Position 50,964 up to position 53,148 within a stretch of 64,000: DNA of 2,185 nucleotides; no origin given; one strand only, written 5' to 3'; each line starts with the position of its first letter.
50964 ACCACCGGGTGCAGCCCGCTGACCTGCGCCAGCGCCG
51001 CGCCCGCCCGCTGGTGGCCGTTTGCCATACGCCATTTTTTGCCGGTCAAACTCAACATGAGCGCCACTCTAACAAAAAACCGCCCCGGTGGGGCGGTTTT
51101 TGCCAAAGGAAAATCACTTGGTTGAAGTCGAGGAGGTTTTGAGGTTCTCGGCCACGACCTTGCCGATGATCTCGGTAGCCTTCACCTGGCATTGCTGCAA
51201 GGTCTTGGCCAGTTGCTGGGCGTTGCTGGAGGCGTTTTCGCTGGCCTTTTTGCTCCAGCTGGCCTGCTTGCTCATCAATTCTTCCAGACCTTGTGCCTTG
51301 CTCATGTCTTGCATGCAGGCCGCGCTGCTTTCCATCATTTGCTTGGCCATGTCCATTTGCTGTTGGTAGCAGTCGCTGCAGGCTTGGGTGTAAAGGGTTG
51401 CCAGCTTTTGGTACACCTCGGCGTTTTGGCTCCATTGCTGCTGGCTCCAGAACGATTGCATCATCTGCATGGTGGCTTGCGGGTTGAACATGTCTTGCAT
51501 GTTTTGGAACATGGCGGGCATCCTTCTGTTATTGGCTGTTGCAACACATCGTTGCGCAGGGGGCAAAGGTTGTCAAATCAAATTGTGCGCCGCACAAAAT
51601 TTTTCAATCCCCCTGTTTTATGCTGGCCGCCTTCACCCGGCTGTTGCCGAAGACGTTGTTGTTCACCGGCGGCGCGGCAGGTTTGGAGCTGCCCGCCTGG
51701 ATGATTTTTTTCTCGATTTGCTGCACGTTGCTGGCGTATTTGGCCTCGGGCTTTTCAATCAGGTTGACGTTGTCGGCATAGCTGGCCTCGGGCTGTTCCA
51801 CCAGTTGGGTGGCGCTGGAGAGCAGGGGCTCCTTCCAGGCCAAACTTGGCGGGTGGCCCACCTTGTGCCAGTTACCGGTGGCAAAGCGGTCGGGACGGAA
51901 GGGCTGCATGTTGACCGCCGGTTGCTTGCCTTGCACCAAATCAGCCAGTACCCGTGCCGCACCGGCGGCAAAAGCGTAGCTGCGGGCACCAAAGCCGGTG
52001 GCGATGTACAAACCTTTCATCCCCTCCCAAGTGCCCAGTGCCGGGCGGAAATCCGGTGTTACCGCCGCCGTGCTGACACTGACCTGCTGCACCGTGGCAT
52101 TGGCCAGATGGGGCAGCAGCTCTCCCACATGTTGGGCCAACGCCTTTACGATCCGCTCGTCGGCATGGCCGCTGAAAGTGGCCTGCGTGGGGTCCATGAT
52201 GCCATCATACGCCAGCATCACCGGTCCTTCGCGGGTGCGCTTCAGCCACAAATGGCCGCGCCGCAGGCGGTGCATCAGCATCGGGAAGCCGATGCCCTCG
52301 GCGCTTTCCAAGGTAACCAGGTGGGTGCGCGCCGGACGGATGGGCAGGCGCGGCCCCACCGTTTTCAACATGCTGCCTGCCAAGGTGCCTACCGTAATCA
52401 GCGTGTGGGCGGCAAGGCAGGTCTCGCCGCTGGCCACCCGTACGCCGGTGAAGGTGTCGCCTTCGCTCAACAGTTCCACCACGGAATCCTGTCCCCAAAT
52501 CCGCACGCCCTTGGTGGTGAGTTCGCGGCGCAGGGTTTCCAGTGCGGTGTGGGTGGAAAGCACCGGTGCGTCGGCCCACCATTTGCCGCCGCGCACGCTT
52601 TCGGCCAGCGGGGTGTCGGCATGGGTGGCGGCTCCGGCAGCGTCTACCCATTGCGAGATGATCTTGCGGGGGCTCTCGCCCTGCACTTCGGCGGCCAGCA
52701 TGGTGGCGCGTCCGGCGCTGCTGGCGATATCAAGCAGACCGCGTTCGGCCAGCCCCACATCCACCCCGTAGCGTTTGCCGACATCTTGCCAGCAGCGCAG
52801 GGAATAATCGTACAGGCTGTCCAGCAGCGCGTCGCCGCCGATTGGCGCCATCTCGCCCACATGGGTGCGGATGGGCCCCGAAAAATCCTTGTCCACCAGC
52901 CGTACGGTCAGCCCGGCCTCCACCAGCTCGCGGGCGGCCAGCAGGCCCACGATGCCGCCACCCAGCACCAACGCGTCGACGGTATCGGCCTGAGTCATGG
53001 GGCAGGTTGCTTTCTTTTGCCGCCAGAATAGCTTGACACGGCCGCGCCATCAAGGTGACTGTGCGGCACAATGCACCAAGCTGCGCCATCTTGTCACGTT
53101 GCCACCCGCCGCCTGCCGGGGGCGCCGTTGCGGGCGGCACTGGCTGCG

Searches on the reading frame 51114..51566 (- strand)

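Call 3: search_protein_families(library=pfam, proteins=[window:51114-51566:-], max_evalue=0.1)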
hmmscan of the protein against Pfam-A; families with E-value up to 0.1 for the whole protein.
window:51114-51566:- (150 aa): 1 family
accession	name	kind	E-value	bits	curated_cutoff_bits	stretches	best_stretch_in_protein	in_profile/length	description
PF09361.15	Phasin_2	-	2.7e-11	44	24.9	1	45-136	7-98/100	Phasin protein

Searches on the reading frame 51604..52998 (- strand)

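Call 3: search_protein_families(library=pfam, proteins=[window:51604-52998:-], max_evalue=0.1)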
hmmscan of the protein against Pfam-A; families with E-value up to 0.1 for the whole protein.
window:51604-52998:- (464 aa): 10 families
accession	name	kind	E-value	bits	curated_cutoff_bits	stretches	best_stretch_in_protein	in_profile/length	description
PF01266.30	DAO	-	2.4e-34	119.9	27.9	1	8-354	1-353/353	FAD dependent oxidoreductase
PF03486.20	HI0933_like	-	3.9e-05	23.6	50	0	8-38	2-32/244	HI0933-like protein Rossmann domain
PF00890.30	FAD_binding_2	-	9.1e-05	22.3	20.4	1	8-40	1-33/414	FAD binding domain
PF13450.12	NAD_binding_8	-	0.00032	21.4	21.9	1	11-41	1-33/68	NAD(P)-binding Rossmann-like domain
PF01494.25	FAD_binding_3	-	0.00088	19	22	1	7-38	2-33/349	FAD binding domain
PF12831.13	FAD_oxidored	-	0.0014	18.4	27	0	8-37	1-30/416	FAD dependent oxidoreductase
PF01134.28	GIDA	-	0.0033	17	22.1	0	163-210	109-156/391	Glucose inhibited division protein A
PF00070.33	Pyr_redox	-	0.017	16.1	22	0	9-36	2-29/82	Pyridine nucleotide-disulphide oxidoreductase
PF01262.27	AlaDh_PNT_C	-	0.025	14.4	23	1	8-38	30-60/214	Alanine dehydrogenase/PNT, C-terminal domain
PF07992.20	Pyr_redox_2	-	0.032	14.1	26.1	0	8-36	2-30/291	Pyridine nucleotide-disulphide oxidoreductase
